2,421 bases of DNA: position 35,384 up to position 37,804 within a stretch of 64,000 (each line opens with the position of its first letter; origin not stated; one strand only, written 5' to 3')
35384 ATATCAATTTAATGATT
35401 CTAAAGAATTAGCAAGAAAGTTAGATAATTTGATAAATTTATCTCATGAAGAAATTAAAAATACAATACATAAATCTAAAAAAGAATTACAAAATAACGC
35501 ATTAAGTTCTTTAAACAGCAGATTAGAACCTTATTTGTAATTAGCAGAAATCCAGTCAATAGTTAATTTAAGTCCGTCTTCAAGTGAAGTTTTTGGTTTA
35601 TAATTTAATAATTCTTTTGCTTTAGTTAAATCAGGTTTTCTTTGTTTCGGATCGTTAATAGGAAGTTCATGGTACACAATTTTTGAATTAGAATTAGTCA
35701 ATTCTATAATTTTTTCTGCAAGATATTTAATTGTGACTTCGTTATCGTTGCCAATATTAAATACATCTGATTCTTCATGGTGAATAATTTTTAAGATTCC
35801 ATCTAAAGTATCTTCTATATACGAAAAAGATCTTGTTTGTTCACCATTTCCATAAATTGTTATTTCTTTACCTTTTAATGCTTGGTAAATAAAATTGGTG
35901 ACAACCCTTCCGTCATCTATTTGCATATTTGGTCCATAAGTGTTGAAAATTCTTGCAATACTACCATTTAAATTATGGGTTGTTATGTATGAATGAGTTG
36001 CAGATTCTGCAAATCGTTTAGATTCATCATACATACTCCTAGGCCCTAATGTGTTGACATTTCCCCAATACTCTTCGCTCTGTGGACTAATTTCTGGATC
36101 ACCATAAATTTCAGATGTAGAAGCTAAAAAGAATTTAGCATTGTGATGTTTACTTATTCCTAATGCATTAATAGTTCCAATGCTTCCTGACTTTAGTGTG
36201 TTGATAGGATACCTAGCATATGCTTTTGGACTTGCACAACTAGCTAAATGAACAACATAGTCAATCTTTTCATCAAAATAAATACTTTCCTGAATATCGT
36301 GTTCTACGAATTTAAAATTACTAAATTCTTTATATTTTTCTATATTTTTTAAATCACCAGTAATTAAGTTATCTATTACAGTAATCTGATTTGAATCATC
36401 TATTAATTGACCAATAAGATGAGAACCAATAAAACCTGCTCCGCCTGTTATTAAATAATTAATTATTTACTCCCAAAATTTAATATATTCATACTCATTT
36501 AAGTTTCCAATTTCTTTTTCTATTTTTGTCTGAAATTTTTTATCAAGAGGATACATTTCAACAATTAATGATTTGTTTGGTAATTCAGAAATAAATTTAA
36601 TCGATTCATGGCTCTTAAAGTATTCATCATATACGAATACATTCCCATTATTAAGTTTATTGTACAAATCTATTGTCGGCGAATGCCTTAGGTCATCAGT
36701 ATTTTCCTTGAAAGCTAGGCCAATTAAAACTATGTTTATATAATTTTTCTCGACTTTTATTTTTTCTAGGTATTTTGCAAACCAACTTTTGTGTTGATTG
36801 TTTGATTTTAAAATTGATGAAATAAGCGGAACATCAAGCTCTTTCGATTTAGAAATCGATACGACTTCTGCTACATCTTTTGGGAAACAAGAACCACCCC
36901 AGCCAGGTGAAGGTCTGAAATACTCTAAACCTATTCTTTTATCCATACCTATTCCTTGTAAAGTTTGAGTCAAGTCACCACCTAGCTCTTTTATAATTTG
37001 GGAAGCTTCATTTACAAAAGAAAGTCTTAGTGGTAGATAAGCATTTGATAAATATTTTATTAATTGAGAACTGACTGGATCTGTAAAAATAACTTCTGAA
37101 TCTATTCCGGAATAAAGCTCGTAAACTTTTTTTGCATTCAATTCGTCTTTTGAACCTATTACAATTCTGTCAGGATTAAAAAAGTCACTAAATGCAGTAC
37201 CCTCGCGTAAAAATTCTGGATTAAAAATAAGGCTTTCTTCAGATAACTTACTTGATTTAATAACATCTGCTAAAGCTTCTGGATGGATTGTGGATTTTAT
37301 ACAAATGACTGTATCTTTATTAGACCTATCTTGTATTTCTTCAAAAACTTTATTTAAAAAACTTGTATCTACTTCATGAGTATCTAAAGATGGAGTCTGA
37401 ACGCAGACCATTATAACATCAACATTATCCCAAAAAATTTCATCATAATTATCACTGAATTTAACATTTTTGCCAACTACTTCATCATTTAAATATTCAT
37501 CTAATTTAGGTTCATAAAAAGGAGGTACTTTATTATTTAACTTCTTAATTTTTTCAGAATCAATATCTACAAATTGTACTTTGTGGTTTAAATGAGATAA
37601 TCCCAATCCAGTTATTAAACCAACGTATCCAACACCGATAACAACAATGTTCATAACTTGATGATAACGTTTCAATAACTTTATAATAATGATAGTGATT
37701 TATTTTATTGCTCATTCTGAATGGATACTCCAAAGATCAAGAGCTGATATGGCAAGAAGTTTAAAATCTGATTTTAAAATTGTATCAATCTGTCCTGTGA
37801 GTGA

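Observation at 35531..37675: UXS gene has no canonical start for 144 codons and lies in frame behind the ugd TAA stop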

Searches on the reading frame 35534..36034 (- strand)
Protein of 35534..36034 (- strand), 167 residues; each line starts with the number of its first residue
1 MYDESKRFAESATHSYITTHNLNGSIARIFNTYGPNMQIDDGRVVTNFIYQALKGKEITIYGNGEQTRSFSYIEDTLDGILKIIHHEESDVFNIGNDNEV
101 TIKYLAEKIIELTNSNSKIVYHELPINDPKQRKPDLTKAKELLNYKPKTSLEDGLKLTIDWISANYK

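Call 19: list_cluster_members(proteins=[window:35534-36034:-, window:35534-36463:-, window:35534-36466:-])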
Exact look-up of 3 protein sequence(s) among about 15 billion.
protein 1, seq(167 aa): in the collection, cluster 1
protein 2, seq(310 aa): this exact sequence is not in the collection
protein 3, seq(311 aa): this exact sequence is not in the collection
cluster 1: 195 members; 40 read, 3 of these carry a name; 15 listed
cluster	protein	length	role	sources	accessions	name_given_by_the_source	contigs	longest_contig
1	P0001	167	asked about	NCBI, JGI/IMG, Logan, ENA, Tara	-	-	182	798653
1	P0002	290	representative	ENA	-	-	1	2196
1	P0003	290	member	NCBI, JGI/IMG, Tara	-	strand:+ start:914 stop:1786 length:873 start_codon:yes stop_codon:yes gene_type:complete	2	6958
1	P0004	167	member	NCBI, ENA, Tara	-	strand:- start:111 stop:614 length:504 start_codon:yes stop_codon:yes gene_type:complete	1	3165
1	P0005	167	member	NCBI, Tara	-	strand:+ start:886 stop:1389 length:504 start_codon:yes stop_codon:yes gene_type:complete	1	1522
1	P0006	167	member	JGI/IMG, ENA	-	-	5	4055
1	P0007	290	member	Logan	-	-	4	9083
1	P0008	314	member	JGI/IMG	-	-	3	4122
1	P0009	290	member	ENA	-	-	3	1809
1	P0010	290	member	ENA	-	-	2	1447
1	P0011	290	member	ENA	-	-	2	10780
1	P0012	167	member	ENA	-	-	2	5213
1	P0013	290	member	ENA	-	-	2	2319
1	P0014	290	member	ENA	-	-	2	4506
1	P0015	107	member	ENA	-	-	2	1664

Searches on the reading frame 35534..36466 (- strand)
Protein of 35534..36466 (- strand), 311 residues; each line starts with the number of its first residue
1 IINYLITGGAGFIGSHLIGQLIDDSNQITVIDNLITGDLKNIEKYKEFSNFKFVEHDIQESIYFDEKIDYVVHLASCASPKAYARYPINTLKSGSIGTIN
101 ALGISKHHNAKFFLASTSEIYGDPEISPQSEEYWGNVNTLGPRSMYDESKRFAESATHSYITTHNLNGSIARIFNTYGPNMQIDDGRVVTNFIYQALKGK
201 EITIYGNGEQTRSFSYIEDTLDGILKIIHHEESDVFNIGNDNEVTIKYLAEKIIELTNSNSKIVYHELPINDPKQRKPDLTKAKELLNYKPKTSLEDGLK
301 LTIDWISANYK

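Call 6: search_protein_families(library=ncbifam, proteins=[window:35534-36466:-])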
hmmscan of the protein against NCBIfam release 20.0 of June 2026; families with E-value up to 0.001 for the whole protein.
window:35534-36466:- (311 aa): 23 families
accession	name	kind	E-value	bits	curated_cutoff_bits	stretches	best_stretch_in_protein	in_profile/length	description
TIGR01181.1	dTDP_gluc_dehyt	equivalog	3.3e-43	148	365.1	1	4-309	2-314/321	dTDP-glucose 4,6-dehydratase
TIGR04180.1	EDH_00030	hypoth_equivalog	1.2e-33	116.4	475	1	5-293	2-296/297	NAD-dependent 4,6-dehydratase LegB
TIGR01179.1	galE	equivalog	1.4e-32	112.8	262.3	1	5-309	3-328/332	UDP-glucose 4-epimerase GalE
NF008872.0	PRK11908.1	equivalog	5.3e-32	111.2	294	1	4-305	4-334/349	bifunctional UDP-4-keto-pentose/UDP-xylose synthase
TIGR02197.1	heptose_epim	equivalog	5.7e-31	107.9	274.6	1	5-308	2-315/316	ADP-glyceromanno-heptose 6-epimerase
NF005998.1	PRK08125.1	equivalog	3.9e-30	104.8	777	1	5-305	319-648/649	bifunctional UDP-4-amino-4-deoxy-L-arabinose formyltransferase/UDP-glucuronic acid oxidase ArnA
NF007582.0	PRK10217.1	equivalog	1e-25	90.6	698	1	4-309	4-334/355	dTDP-glucose 4,6-dehydratase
NF011728.1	PRK15181.1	equivalog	3.9e-25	88.6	760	1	4-306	18-337/348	Vi polysaccharide biosynthesis UDP-N-acetylglucosaminuronic acid C-4 epimerase TviC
NF007490.0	PRK10084.1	subfamily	2.1e-24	86.2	649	1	4-309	3-337/361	dTDP-glucose 4,6-dehydratase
NF007956.0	PRK10675.1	subfamily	1.8e-14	53.6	394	1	4-224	3-243/338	UDP-glucose 4-epimerase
TIGR02622.1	CDP_4_6_dhtase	equivalog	3.1e-14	52.9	278.45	1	5-308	8-332/352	CDP-glucose 4,6-dehydratase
TIGR01472.1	gmd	equivalog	1.1e-12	47.9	415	1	84-260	97-271/342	GDP-mannose 4,6-dehydratase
NF008360.0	PRK11150.1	equivalog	1.1e-12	47.8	452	1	5-283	3-278/310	ADP-glyceromanno-heptose 6-epimerase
NF047922.1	GDPFucSynFcl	equivalog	1.9e-12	47.3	500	1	65-308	51-303/308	GDP-L-fucose synthase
NF041015.1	UDPsulfquin_syn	equivalog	2.1e-09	36.9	575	1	186-302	236-359/384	UDP-sulfoquinovose synthase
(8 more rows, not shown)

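Call 7: search_protein_families(library=pfam, proteins=[window:35534-36466:-])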
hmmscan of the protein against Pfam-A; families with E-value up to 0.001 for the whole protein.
window:35534-36466:- (311 aa): 6 families
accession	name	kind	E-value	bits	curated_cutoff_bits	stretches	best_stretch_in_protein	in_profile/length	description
PF16363.11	GDP_Man_Dehyd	-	1.2e-51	176.6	27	1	5-300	1-330/332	GDP-mannose 4,6 dehydratase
PF01370.27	Epimerase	-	6.1e-49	167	20.9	1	5-239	2-240/240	NAD dependent epimerase/dehydratase family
PF01073.25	3Beta_HSD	-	9.9e-12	44.9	22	1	5-218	1-219/280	3-beta hydroxysteroid dehydrogenase/isomerase family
PF02719.21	Polysacc_synt_2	-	4.7e-11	42.8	20.2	1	142-262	134-252/293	Polysaccharide biosynthesis protein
PF07993.18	NAD_binding_4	-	2.2e-06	27.5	20.1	0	6-31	1-26/258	Male sterility protein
PF04321.23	RmlD_sub_bind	-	4.8e-06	26.3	27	1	5-263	4-237/287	RmlD substrate binding domain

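Call 8: search_solved_structures(query=window:35534-36466:-, show_alignments=2)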
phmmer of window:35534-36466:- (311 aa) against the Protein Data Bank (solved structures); distinct sequences matched with E-value up to 0.001: 134 (the best 60 are shown).
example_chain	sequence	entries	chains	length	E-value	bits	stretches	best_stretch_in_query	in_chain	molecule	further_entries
4gll_A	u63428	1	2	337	1.6e-93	316.9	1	4-305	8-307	UDP-glucuronic acid decarboxylase 1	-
2b69_A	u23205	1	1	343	1.7e-93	316.8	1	4-305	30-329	UDP-glucuronate decarboxylase 1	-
4m55_A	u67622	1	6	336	8.1e-93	314.6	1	4-305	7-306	UDP-glucuronic acid decarboxylase 1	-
4lk3_A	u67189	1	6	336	1.1e-92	314.2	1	4-305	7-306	UDP-glucuronic acid decarboxylase 1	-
8vr2_A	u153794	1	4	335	4e-44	154.7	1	5-310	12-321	NAD-dependent epimerase/dehydratase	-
4zrm_A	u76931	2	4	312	2e-43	152.5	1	2-306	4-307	UDP-glucose 4-epimerase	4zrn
8rdg_A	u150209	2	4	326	2.4e-36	129.2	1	4-263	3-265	SDR family NAD(P)-dependent oxidoreductase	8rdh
8rdi_A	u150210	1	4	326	8.3e-36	127.4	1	4-263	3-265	SDR family NAD(P)-dependent oxidoreductase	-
6bwl_A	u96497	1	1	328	1.2e-34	123.6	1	4-307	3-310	Pal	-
6dnt_A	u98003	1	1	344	7.9e-31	111.1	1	3-307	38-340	NAD-dependent epimerase/dehydratase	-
6bi4_A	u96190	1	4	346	2.9e-30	109.3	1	2-309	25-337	dTDP-glucose 4,6-dehydratase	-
3ru9_A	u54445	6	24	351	6.5e-30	108.1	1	4-306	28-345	WbgU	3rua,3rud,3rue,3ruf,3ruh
3ru7_A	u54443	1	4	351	6.5e-30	108.1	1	4-306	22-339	WbgU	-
3lu1_A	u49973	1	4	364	7.3e-30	107.9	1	4-306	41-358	WbgU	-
3ruc_A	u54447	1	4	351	8.7e-30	107.7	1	4-306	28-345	WbgU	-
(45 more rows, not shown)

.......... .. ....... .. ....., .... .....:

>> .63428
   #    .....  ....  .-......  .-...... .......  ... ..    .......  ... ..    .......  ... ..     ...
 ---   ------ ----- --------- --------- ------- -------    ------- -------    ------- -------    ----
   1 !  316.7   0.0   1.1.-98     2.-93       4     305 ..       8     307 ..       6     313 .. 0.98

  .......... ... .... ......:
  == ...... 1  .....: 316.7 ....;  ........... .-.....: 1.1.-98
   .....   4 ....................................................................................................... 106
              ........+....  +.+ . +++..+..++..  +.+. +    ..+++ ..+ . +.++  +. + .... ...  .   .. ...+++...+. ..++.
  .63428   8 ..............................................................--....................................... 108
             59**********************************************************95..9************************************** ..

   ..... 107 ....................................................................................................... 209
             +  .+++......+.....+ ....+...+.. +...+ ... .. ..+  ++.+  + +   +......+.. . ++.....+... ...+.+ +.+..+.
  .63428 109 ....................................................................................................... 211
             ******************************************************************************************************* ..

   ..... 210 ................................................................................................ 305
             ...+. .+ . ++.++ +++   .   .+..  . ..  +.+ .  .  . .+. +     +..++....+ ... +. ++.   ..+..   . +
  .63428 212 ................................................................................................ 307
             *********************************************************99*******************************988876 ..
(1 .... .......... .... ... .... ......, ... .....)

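Call 9: find_related_loci(query=window:35534-36466:-, collection=genome_contigs, flank=3000)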
Query window:35534-36466:- (311 aa) in genome_contigs; peptide patterns used: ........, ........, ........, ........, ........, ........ (x = any residue, [..] = any of these).
175 stretches matched a pattern; 20 encode a relative of the query (tblastn E <= 1e-3); 20 distinct loci.
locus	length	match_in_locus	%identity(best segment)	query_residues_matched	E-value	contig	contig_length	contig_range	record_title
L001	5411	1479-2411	95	1-311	0e+0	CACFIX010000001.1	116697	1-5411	uncultured Candidatus Actinomarina sp. isolate AG-410-M23 genome assembly, contig: AG-410-M23_NODE_1, whole genome shotg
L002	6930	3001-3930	82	2-311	2e-173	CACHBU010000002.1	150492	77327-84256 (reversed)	uncultured Candidatus Actinomarina sp. isolate AG-426-L21 genome assembly, contig: AG-426-L21_NODE_2, whole genome shotg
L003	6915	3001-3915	66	2-306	2e-139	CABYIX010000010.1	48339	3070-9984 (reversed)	MAG: uncultured Candidatus Actinomarina sp. isolate AG-333-E10 genome assembly, contig: AG-333-E10_NODE_10, whole genome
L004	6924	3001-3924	65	2-309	2e-139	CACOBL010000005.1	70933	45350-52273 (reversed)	MAG: uncultured Candidatus Actinomarina sp. isolate AH-287-M22 genome assembly, contig: AH-287-M22_NODE_5, whole genome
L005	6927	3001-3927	65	1-309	1e-138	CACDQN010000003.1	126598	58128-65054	uncultured Candidatus Actinomarina sp. isolate AG-390-B19 genome assembly, contig: AG-390-B19_NODE_3, whole genome shotg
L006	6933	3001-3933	75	1-311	6e-165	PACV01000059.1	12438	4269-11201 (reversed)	MAG: Flavobacteriaceae bacterium isolate NAT163 31115, whole genome shotgun sequence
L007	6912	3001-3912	58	2-305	3e-117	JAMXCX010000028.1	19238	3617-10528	MAG: Candidatus Omnitrophota bacterium isolate MohnsGC05_bin006 NODE_28_length_19238_cov_17.262773, whole genome shotgun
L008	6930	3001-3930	55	2-311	3e-115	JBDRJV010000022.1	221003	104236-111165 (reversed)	MAG: Candidatus Omnitrophota bacterium isolate MEGAHIT-group-1.676 k141_9938575, whole genome shotgun sequence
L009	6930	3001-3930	54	2-311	5e-114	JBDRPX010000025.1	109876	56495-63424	MAG: Candidatus Omnitrophota bacterium isolate MEGAHIT-group-2.14 k141_999275, whole genome shotgun sequence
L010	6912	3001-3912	56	2-305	9e-113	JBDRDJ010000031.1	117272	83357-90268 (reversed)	MAG: Candidatus Omnitrophota bacterium isolate MEGAHIT-group-1.241 k141_819936, whole genome shotgun sequence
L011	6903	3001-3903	54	5-305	8e-110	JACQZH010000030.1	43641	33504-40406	MAG: Candidatus Omnitrophota bacterium isolate NC_groundwater_1562_Pr4_S-0.65um_39_9 SR1-18-Sp65_coassembly_scaffold_236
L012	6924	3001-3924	39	2-297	3e-61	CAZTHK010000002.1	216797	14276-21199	MAG TPA_asm: uncultured bacterium isolate SRP141376_co1_20 genome assembly, contig: NODE_77_length_216797_cov_86.202167,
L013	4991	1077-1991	39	1-300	6e-55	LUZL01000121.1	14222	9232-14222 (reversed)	MAG: Bacteroidales bacterium Bact_20 Bact_20_contig_20957, whole genome shotgun sequence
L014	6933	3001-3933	36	2-300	6e-54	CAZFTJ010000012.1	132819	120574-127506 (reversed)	MAG TPA_asm: uncultured Spirochaetota bacterium isolate binchicken_co178_263 genome assembly, contig: NODE_247_length_13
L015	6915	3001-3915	35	1-300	9e-47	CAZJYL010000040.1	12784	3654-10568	MAG TPA_asm: uncultured Bacteroidaceae bacterium isolate binchicken_co69_198 genome assembly, contig: NODE_3636_length_1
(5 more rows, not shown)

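Call 12: find_related_loci(query=window:35534-36466:-, collection=metagenome_contigs, flank=2000)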
Query window:35534-36466:- (311 aa) in metagenome_contigs; peptide patterns used: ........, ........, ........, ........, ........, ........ (x = any residue, [..] = any of these).
370 stretches matched a pattern; 92 encode a relative of the query (tblastn E <= 1e-3); the best 80 are kept; 80 distinct loci.
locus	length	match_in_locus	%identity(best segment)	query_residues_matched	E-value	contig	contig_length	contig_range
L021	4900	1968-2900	99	1-311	0e+0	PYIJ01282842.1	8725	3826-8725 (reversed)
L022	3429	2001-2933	99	1-311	0e+0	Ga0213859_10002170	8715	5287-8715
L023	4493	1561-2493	99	1-311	0e+0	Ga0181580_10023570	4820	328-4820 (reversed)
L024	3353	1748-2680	99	1-311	0e+0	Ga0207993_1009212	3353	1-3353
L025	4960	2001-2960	93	1-311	0e+0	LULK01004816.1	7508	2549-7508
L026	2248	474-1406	95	1-311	0e+0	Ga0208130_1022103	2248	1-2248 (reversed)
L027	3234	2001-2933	95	1-311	0e+0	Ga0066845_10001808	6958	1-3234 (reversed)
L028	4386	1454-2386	93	1-311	0e+0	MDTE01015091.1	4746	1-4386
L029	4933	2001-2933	93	1-311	0e+0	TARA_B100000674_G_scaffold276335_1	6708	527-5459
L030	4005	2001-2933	91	1-311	0e+0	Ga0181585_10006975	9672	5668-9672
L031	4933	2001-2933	91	1-311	0e+0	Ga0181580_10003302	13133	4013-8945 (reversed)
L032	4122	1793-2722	91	2-311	0e+0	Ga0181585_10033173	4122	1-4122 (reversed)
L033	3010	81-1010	91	2-311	0e+0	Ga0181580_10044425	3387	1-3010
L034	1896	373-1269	92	1-311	0e+0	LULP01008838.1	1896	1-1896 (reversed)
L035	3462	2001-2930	83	2-311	0e+0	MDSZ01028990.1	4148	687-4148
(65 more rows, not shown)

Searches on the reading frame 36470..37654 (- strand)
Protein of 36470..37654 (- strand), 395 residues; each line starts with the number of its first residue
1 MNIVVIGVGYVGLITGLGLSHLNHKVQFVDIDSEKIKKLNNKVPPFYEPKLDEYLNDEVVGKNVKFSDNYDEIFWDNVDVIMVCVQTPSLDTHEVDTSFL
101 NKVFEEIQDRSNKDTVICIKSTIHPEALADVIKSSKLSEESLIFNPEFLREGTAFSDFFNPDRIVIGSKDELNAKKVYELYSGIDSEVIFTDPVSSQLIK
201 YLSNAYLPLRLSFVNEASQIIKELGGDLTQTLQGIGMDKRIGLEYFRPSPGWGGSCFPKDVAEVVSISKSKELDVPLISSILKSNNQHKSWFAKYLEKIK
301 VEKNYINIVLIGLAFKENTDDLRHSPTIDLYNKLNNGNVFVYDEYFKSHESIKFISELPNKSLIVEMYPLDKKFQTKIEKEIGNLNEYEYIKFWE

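Call 6: search_protein_families(library=ncbifam, proteins=[window:36470-37654:-])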
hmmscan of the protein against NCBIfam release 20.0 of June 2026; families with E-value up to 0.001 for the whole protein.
window:36470-37654:- (395 aa): 9 families
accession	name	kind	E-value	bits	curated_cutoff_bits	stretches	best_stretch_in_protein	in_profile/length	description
TIGR03026.1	NDP-sugDHase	subfamily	1e-97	327.6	189.8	1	1-351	1-361/413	nucleotide sugar dehydrogenase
NF047673.2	TeichurnBiosyTuaD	equivalog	2.5e-73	247.7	700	1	2-341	3-346/439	UDP-glucose 6-dehydrogenase TuaD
NF041297.1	UDPGDh_AglM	equivalog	1.2e-70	238.7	670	1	1-343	1-356/429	UDP-glucose 6-dehydrogenase AglM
NF011631.0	PRK15057.1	equivalog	4.4e-42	144.6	757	1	1-342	1-335/388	UDP-glucose 6-dehydrogenase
NF040825.1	UDPMaNacDH_Arch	equivalog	9.1e-38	130.2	750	1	1-353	1-359/418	UDP-N-acetyl-D-mannosamine dehydrogenase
NF008286.0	PRK11064.1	equivalog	2.1e-26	92.5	459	1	2-336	5-351/420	UDP-N-acetyl-D-mannosamine dehydrogenase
NF011729.0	PRK15182.1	equivalog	1.2e-10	40.7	592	1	2-348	8-359/425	Vi polysaccharide biosynthesis UDP-N-acetylglucosamine C-6 dehydrogenase TviB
NF007039.0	PRK09496.3-2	equivalog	0.00035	19.5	293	1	1-42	1-42/446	Trk system potassium transporter TrkA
NF011213.0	PRK14620.1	equivalog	0.00077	18.7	478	0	1-157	1-140/326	NAD(P)H-dependent glycerol-3-phosphate dehydrogenase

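Call 7: search_protein_families(library=pfam, proteins=[window:36470-37654:-])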
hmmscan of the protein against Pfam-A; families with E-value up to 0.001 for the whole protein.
window:36470-37654:- (395 aa): 3 families
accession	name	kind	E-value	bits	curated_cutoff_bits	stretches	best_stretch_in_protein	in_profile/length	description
PF03721.20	UDPG_MGDP_dh_N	-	8.5e-48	162.9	27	1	1-177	1-184/187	UDP-glucose/GDP-mannose dehydrogenase family, NAD binding domain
PF00984.24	UDPG_MGDP_dh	-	1.6e-25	89.4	25.4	1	195-286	2-93/94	UDP-glucose/GDP-mannose dehydrogenase family, central domain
PF03720.21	UDPG_MGDP_dh_C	-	2.1e-10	41.3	30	1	310-353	2-47/103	UDP-glucose/GDP-mannose dehydrogenase family, UDP binding domain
